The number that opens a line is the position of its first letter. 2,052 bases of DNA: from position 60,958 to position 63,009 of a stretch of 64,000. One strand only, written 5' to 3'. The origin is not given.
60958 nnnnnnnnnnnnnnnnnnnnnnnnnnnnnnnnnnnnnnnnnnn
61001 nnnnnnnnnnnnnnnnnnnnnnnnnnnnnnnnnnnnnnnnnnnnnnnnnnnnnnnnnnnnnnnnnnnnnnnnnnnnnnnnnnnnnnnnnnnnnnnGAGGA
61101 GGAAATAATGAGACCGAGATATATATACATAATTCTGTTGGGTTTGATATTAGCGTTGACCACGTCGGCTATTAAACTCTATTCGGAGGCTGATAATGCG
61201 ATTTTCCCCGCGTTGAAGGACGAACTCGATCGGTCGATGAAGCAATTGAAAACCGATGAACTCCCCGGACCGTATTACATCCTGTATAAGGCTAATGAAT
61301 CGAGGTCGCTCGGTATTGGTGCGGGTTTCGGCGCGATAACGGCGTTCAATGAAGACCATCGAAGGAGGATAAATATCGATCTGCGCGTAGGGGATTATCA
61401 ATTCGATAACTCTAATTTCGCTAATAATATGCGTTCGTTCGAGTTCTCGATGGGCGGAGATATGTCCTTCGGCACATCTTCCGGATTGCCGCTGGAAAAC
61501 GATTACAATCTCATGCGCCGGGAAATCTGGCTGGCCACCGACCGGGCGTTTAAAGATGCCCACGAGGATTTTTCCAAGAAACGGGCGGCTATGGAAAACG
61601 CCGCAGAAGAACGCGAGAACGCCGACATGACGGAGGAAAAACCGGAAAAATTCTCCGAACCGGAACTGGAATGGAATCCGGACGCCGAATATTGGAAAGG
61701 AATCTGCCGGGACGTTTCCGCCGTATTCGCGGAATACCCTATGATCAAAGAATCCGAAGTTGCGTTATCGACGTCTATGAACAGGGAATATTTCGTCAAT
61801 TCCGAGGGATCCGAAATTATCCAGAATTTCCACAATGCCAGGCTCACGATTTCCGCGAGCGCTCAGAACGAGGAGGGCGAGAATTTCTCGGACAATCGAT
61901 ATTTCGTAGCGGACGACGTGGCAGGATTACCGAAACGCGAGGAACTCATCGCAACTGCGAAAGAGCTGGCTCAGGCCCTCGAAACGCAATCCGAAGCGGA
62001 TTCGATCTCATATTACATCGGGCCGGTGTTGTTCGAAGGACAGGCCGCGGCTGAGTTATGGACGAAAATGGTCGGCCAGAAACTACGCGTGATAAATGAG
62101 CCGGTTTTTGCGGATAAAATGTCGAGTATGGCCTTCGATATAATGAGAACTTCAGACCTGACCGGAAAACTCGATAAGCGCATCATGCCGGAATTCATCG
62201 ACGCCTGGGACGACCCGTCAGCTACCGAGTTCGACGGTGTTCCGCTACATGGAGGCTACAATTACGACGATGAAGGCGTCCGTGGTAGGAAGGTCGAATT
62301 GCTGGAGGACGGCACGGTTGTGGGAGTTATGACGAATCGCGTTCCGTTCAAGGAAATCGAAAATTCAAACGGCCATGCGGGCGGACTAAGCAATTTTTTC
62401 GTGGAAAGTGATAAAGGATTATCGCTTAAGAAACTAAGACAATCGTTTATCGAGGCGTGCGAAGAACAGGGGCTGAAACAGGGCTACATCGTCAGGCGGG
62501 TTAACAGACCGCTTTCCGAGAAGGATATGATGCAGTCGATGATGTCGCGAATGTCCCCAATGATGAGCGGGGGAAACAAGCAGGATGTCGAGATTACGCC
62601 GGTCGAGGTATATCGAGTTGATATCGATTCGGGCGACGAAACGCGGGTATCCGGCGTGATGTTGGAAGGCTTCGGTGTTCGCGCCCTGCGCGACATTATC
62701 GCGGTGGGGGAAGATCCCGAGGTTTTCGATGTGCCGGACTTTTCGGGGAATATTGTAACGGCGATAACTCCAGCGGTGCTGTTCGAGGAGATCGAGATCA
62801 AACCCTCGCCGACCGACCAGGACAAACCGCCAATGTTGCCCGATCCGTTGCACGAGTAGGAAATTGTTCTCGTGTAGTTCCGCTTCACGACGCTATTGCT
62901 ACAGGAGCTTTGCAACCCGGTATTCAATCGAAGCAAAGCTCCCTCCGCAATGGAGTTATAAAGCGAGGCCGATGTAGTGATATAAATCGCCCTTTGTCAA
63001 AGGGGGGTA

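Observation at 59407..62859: Tandem secreted TldD-like / PmbA-like metallopeptidase pair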

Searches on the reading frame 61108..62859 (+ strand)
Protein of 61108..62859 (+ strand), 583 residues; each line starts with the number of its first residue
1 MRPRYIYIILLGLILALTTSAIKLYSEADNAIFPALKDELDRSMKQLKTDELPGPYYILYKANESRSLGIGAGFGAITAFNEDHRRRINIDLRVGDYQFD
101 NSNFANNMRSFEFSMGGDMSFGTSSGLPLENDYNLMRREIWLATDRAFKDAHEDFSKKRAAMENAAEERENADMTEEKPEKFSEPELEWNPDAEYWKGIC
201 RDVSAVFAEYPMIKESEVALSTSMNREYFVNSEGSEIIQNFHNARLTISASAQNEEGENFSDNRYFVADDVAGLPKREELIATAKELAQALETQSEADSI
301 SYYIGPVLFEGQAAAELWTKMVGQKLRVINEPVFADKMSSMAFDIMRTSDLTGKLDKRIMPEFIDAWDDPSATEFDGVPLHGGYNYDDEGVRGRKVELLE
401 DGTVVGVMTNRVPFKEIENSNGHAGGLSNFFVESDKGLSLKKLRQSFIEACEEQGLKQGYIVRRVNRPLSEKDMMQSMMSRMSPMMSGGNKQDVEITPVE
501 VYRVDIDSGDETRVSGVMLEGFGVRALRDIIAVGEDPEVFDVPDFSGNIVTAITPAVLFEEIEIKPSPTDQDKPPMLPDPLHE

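Call 3: search_protein_families(library=pfam, proteins=[window:61108-62859:+], max_evalue=0.01)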
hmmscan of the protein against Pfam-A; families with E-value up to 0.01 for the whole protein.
window:61108-62859:+ (583 aa): 2 families
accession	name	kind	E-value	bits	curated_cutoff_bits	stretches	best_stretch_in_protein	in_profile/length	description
PF19289.4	PmbA_TldD_3rd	-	2.5e-14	53.4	22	1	306-564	5-218/220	PmbA/TldA metallopeptidase C-terminal domain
PF19290.4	PmbA_TldD_2nd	-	0.0032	18.3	20.9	1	192-289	7-106/109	PmbA/TldA metallopeptidase central domain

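Call 4: search_protein_families(library=ncbifam, proteins=[window:61108-62859:+], max_evalue=0.01)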
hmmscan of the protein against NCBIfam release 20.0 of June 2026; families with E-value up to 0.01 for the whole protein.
window:61108-62859:+ (583 aa): 4 families
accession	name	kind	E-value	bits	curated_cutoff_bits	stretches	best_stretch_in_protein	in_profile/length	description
NF040952.1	Arch_mtprotase_TldD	equivalog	1.5e-11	43.7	635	1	351-412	247-305/443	zinc metalloprotease TldD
NF008268.0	PRK11040.1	equivalog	3.1e-08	32.7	438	1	226-444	165-360/446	metalloprotease PmbA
NF009034.0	PRK12366.1-5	equivalog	0.00061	18.3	789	1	401-519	405-518/642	replication factor A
NF010156.0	PRK13635.1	equivalog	0.007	15.5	392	0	450-512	106-167/279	energy-coupling factor ABC transporter ATP-binding protein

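Call 6: search_solved_structures(query=window:61108-62859:+, max_evalue=1, show_alignments=2)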
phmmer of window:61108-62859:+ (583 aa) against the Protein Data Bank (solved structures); distinct sequences matched with E-value up to 1: 0.

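Call 11: find_homologous_proteins(query=window:61108-62859:+, max_evalue=0.00001)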
Query window:61108-62859:+ (583 aa): 1230 proteins with E <= 0.00001 among 8000 candidates; the best 120 are listed.
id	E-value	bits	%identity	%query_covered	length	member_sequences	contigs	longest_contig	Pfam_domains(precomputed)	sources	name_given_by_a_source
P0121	0.0e+0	1313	100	100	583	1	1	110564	PF19289.5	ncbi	-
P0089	1.0e-108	383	31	95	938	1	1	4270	PF19289.5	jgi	jgi:predicted Zn-dependent protease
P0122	1.7e-104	369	34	95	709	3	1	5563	PF19289.5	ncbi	ncbi:MAG: metallopeptidase TldD-related protein [bacterium]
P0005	1.9e-103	365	26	94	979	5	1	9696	PF19289.5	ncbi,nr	ncbi:MAG: hypothetical protein FJY74_08705, partial [Candidatus Eisenbacteria bacterium]|nr:hypothet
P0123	6.6e-98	347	34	95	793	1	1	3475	PF19289.5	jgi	jgi:predicted Zn-dependent protease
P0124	1.9e-94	336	33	100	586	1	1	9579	PF19289.5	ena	-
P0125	1.0e-93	333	34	95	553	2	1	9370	PF19289.5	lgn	-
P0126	5.0e-93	331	34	99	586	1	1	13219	PF19289.5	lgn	-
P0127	1.6e-92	329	28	94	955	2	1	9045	PF19289.5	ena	-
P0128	3.8e-91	325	35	96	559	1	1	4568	PF19289.5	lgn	-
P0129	5.6e-91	324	35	95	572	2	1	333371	PF19289.5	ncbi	-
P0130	1.7e-89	319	32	99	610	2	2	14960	PF19289.5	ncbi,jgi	ncbi:MAG: metallopeptidase TldD-related protein [Candidatus Aminicenantes bacterium]|jgi:predicted Z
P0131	3.1e-88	315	32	98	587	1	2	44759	PF19289.5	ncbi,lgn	-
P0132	9.0e-86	307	32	100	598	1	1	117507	PF19289.5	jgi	jgi:predicted Zn-dependent protease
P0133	9.5e-86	307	33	99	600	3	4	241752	PF19289.5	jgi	-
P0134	1.1e-85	307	33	98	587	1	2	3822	PF19289.5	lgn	-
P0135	1.3e-83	300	34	99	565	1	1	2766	PF19289.5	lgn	-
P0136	2.8e-83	299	33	98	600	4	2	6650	PF19289.5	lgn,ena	-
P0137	3.5e-83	298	33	95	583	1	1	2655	PF19289.5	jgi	jgi:hypothetical protein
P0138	5.7e-83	298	32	98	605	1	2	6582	PF19289.5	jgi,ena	-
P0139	2.2e-82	296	33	92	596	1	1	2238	PF19289.5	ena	-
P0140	6.0e-82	294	32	95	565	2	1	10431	PF19289.5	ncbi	-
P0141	7.3e-82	294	33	99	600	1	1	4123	PF19289.5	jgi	jgi:PmbA/TldA metallopeptidase C-terminal domain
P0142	9.0e-82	294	32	99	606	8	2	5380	PF19289.5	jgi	-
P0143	1.6e-81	293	31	98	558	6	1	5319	PF19289.5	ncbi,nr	ncbi:MAG TPA: metallopeptidase TldD-related protein [Planctomycetota bacterium]|nr:metallopeptidase 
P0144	2.3e-81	292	33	95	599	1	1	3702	PF19289.5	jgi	jgi:hypothetical protein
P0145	3.4e-81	292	30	100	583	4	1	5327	PF19289.5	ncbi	-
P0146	3.4e-81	292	32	99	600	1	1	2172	PF19289.5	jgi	jgi:predicted Zn-dependent protease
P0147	3.6e-81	292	32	93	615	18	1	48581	PF19289.5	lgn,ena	-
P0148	7.0e-81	291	34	89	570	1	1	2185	PF19289.5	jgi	jgi:hypothetical protein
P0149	1.0e-80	290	32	98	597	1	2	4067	PF19289.5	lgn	-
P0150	1.1e-80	290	33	98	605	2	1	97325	PF19289.5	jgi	-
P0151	1.3e-80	290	33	99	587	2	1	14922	PF19289.5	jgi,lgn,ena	-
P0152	1.5e-80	290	31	99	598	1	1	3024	PF19289.5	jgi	jgi:predicted Zn-dependent protease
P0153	2.0e-80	289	34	95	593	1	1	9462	PF19289.5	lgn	-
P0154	2.0e-80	289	34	98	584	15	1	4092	PF19289.5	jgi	jgi:predicted Zn-dependent protease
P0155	3.0e-80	289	32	93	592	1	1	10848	PF19289.5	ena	-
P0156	3.2e-80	289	32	96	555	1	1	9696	PF19289.5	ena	-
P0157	4.3e-80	288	34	98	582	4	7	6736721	PF19289.5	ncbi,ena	-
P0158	4.6e-80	288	33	93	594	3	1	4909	PF19289.5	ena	-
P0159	1.3e-79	287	33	98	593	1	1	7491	PF19289.5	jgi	jgi:hypothetical protein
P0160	1.5e-79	286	32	97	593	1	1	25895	PF19289.5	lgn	-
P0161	2.5e-79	286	32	94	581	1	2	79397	PF19289.5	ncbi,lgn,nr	ncbi:MAG TPA: metallopeptidase TldD-related protein [Bryobacteraceae bacterium]|nr:metallopeptidase 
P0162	2.5e-79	286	32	92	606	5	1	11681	PF19289.5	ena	-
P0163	3.1e-79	285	32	95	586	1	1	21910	PF19289.5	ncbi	-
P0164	3.2e-79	285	32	97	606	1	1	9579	PF19289.5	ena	-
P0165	3.2e-79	285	31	96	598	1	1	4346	PF19289.5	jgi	jgi:microcin-processing metallopeptidase PmbA/TldD-like protein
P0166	3.8e-79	285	31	98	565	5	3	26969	PF19289.5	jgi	jgi:predicted Zn-dependent protease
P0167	4.1e-79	285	33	92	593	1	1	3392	PF19289.5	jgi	jgi:predicted Zn-dependent protease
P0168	4.4e-79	285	32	94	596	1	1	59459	PF19289.5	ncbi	ncbi:MAG: metallopeptidase TldD-related protein [Terriglobia bacterium]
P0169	4.6e-79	285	32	96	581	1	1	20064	PF19289.5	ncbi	-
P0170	8.2e-79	284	33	97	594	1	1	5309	PF19289.5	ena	-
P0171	8.8e-79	284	32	99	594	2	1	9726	PF19289.5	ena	-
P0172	1.1e-78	283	32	97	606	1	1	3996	PF19289.5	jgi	-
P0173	1.2e-78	283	34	92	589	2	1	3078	PF19289.5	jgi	-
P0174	1.4e-78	283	32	97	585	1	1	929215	PF19289.5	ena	-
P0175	1.6e-78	283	32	95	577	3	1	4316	PF19289.5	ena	-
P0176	1.7e-78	283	32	100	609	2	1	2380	PF19289.5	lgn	-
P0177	2.0e-78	283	33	95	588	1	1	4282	PF19289.5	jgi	jgi:TldD protein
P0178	3.5e-78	282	32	97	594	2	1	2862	PF19289.5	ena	-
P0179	3.8e-78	282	32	98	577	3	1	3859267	PF19289.5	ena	-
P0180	4.0e-78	282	32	100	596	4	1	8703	PF19289.5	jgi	-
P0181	4.5e-78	281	34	89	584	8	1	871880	PF19290.5,PF19289.5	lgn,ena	-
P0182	5.9e-78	281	33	95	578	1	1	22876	PF19289.5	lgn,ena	-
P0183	6.0e-78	281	32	97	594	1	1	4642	PF19289.5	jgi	jgi:hypothetical protein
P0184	9.0e-78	280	32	100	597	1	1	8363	PF19289.5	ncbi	-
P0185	9.9e-78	280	32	95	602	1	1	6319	PF19289.5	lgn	-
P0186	1.2e-77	280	33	98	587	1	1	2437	PF19289.5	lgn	-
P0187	1.3e-77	280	31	98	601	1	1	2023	PF19290.5,PF19289.5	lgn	-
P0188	1.3e-77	280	32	97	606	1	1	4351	PF19289.5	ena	-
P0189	1.5e-77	280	33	97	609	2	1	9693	PF19289.5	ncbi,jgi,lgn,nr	ncbi:MAG: metallopeptidase TldD-related protein [Acidobacteriota bacterium]|nr:metallopeptidase TldD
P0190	1.8e-77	280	31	100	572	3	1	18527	PF19289.5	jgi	jgi:hypothetical protein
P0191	1.8e-77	279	31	98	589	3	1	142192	PF19289.5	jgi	jgi:hypothetical protein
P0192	2.2e-77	279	33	96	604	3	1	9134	PF19289.5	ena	-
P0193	3.0e-77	279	31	98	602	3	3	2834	PF19289.5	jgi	jgi:predicted Zn-dependent protease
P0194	3.2e-77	279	32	98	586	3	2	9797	PF19289.5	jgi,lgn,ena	-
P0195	3.2e-77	279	30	97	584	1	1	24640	PF19290.5,PF19289.5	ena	-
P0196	3.3e-77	279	32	95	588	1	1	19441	PF19289.5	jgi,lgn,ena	-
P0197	3.4e-77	279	31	100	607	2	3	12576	PF19289.5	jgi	jgi:TldD protein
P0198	4.2e-77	278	31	95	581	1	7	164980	PF19289.5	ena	-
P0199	4.5e-77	278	30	99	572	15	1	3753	PF19289.5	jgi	jgi:hypothetical protein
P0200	4.8e-77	278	33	100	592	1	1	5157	PF19289.5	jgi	-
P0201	4.9e-77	278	32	98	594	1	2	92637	PF19289.5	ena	-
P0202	5.3e-77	278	33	94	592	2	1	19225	PF19289.5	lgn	-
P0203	5.3e-77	278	34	96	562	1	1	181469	PF19289.5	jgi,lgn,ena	-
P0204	6.2e-77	278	33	95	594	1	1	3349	PF19289.5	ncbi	-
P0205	8.0e-77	277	32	94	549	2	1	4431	PF19289.5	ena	-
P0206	8.2e-77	277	33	97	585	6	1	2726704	PF19289.5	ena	-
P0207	8.3e-77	277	31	99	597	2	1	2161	PF19289.5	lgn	-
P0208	1.0e-76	277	33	89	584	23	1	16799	PF19290.5,PF19289.5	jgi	-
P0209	1.0e-76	277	32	98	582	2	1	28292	PF19289.5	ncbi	-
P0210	1.1e-76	277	32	98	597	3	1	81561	PF19289.5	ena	-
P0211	1.2e-76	277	32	95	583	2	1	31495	PF19289.5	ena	-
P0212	1.4e-76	277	32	92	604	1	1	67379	PF19289.5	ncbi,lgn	ncbi:MAG: metallopeptidase TldD-related protein [Terriglobia bacterium]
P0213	1.4e-76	276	31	97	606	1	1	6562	PF19289.5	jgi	jgi:hypothetical protein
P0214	1.7e-76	276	32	95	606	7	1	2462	PF19289.5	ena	-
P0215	1.8e-76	276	31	97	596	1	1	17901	PF19289.5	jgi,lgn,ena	jgi:hypothetical protein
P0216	2.0e-76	276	34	99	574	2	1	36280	PF19289.5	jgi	jgi:predicted Zn-dependent protease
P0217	2.1e-76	276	33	100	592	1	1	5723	PF19289.5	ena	-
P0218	2.2e-76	276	31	96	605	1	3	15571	PF19289.5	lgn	-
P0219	2.5e-76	276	31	99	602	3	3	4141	PF19289.5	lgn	-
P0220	2.7e-76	276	33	95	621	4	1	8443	PF19289.5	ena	-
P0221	2.9e-76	276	33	89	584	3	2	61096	PF19289.5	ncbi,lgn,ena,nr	ncbi:MAG: hypothetical protein F4Y47_07210 [Acidobacteriia bacterium]|nr:hypothetical protein [Terri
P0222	3.5e-76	275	31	96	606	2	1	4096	PF19289.5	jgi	-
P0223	3.6e-76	275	32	100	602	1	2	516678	PF19289.5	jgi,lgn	jgi:predicted Zn-dependent protease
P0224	3.7e-76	275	33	96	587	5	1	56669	PF19289.5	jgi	-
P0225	3.8e-76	275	32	98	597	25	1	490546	PF19289.5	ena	-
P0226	3.9e-76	275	32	99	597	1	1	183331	PF19289.5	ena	-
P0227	3.9e-76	275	31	98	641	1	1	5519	PF19289.5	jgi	jgi:PmbA/TldA metallopeptidase C-terminal domain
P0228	4.4e-76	275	32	99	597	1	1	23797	PF19289.5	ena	-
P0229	4.5e-76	275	30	99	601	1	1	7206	PF19289.5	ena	-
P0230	4.7e-76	275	33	93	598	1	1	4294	PF19289.5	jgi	jgi:predicted Zn-dependent protease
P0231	4.8e-76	275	30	98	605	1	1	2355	PF19289.5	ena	-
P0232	4.9e-76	275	34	95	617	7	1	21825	PF19289.5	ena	-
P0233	5.5e-76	275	33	72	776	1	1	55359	PF19289.5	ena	-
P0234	5.7e-76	275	32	99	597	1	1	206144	PF19289.5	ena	-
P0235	6.6e-76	274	31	95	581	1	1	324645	PF19289.5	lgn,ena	-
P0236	7.5e-76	274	31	98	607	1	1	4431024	PF19289.5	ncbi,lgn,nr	ncbi:MAG: hypothetical protein JSV96_08315 [Candidatus Aminicenantes bacterium]|nr:MAG: hypothetical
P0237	8.8e-76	274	33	96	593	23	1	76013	PF19289.5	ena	-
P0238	8.8e-76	274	32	95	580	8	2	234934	PF19289.5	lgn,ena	-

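Call 50: predict_structure(alignment_id=A2)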
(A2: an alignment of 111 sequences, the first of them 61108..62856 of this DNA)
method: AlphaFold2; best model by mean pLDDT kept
length: 583 residues; sequences in the alignment: 111
mean_pLDDT: 91.1   pTM: 0.89
mean pLDDT of the five models: 91.1, 90.3, 89.5, 89.3, 89.2
residues with pLDDT >= 90: 449; 70-90: 82; 50-70: 45; < 50: 7
segments of 3 or more residues with pLDDT < 50: 113-119
pLDDT, mean of each block of 10 residues (from residue 1): 79 89 65 97 97 97 97 97 97 97 80 49 87 96 97 96 85 96 94 98 97 94 97 98 96 90 95 98 98 94 97 95 92 91 79 95 98 97 96 98 97 93 95 97 98 98 85 68 63 84 97 93 91 97 86 98 87 77 74
secondary structure, 60 per line:
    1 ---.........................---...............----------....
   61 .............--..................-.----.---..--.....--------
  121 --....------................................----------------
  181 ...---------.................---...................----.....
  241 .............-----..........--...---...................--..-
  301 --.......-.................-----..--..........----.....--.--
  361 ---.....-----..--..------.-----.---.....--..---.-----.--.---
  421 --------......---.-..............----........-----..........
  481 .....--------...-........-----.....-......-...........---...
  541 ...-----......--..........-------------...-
elements in order: H4-28 H32-46 E57-73 E76-93 H108-112 E123-126 H133-164 E181-183 H193-209 E213-231 E236-253 E259-268 H277-295 E303-309 H311-326 H337-346 H351-354 E364-368 E396-400 E429-434 H440-453 E458-465 H471-485 E494-496 E498-505 E511-515 E517-522 H524-529 E530-534 E538-543 E549-554 E557-566

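Call 53: fold_search(model_id=the predicted structure, library=pdb)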
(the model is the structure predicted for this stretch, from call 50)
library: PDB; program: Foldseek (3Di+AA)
matches with E <= 10: 412; with E <= 0.001: 16
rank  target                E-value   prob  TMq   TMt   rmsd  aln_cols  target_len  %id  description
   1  5njb_B                2.2e-25  1.00  0.57  0.73   6.7       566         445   15  E. coli Microcin-processing metalloprotease TldD/E with actinonin bound (released 2017-10-04)
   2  5nj5_B                2.7e-25  1.00  0.57  0.73   6.7       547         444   15  E. coli Microcin-processing metalloprotease TldD/E with phosphate bound (released 2017-10-04)
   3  3qtd_B                3.0e-25  1.00  0.58  0.74   5.7       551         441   17  Crystal structure of putative modulator of gyrase (PmbA) from Pseudomonas aeruginosa PAO1 (released 2011-03-30)
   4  3qtd_A                3.3e-25  1.00  0.58  0.74   5.7       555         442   17  Crystal structure of putative modulator of gyrase (PmbA) from Pseudomonas aeruginosa PAO1 (released 2011-03-30)
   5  5nj9_D                4.6e-25  1.00  0.56  0.71   6.3       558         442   15  E. coli Microcin-processing metalloprotease TldD/E with DRVY angiotensin fragment bound (released 2017-10-04)
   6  5nj9_B                1.5e-24  1.00  0.57  0.73   6.3       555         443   14  E. coli Microcin-processing metalloprotease TldD/E with DRVY angiotensin fragment bound (released 2017-10-04)
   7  5njf_A                4.3e-24  1.00  0.60  0.72   6.3       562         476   14  E. coli Microcin-processing metalloprotease TldD/E (TldD H262A mutant) with pentapeptide bound (released 2017-10-04)
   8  6j6a_A                4.3e-24  1.00  0.55  0.70   6.4       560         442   14  Crystal structure of TldE from Thermococcus kodakarensis (released 2020-01-15)
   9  1vl4_A                5.4e-24  1.00  0.56  0.74   6.2       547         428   14  CRYSTAL STRUCTURE OF A PUTATIVE MODULATOR OF A DNA GYRASE (TM0727) FROM THERMOTOGA MARITIMA MSB8 AT 1.95 A RESOLUTION (released 2004-09-21)
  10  5njc_C                7.5e-24  1.00  0.59  0.70   6.3       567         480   14  E. coli Microcin-processing metalloprotease TldD/E (TldD E263A mutant) with hexapeptide bound (released 2017-10-04)
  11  5njc_A                7.9e-24  1.00  0.60  0.72   6.0       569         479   14  E. coli Microcin-processing metalloprotease TldD/E (TldD E263A mutant) with hexapeptide bound (released 2017-10-04)
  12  5njf_C                8.4e-24  1.00  0.60  0.72   6.2       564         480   14  E. coli Microcin-processing metalloprotease TldD/E (TldD H262A mutant) with pentapeptide bound (released 2017-10-04)
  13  5nj5_A                2.0e-23  1.00  0.57  0.68   6.5       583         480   14  E. coli Microcin-processing metalloprotease TldD/E with phosphate bound (released 2017-10-04)
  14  5nj5_C                3.7e-23  1.00  0.57  0.68   6.3       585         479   15  E. coli Microcin-processing metalloprotease TldD/E with phosphate bound (released 2017-10-04)
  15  3tv9                  3.8e-22  1.00  0.54  0.69   7.2       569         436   15  Crystal Structure of Putative Peptide Maturation Protein from Shigella flexneri (released 2011-10-05)
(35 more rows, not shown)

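Call 82: find_encoding_contigs(protein=P0157, flank=6000, max_places=1)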
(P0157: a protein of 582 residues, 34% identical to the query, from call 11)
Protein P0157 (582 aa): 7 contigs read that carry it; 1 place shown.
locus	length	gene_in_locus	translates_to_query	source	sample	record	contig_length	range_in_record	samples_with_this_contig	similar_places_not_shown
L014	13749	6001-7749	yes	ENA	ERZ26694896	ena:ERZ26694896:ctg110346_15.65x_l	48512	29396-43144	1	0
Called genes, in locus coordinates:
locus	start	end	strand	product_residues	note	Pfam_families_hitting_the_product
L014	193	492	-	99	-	-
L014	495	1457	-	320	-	PF13356:Arm-DNA-bind_3, PF22022:Phage_int_M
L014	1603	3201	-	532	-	PF01011:PQQ, PF13360:PQQ_2, PF13570:Beta-prop_ACSF4 (weak), PF01011:PQQ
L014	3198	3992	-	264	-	PF13442:Cytochrome_CBB3, PF00034:Cytochrom_C (faint)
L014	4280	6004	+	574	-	PF19289:PmbA_TldD_3rd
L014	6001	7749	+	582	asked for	PF19289:PmbA_TldD_3rd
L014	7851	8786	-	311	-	PF01261:AP_endonuc_2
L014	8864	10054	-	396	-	PF08240:ADH_N, PF00107:ADH_zinc_N (weak)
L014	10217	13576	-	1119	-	PF13620:CarboxypepD_reg, PF25183:OMP_b-brl_4, PF00593:TonB_dep_Rec_b-barrel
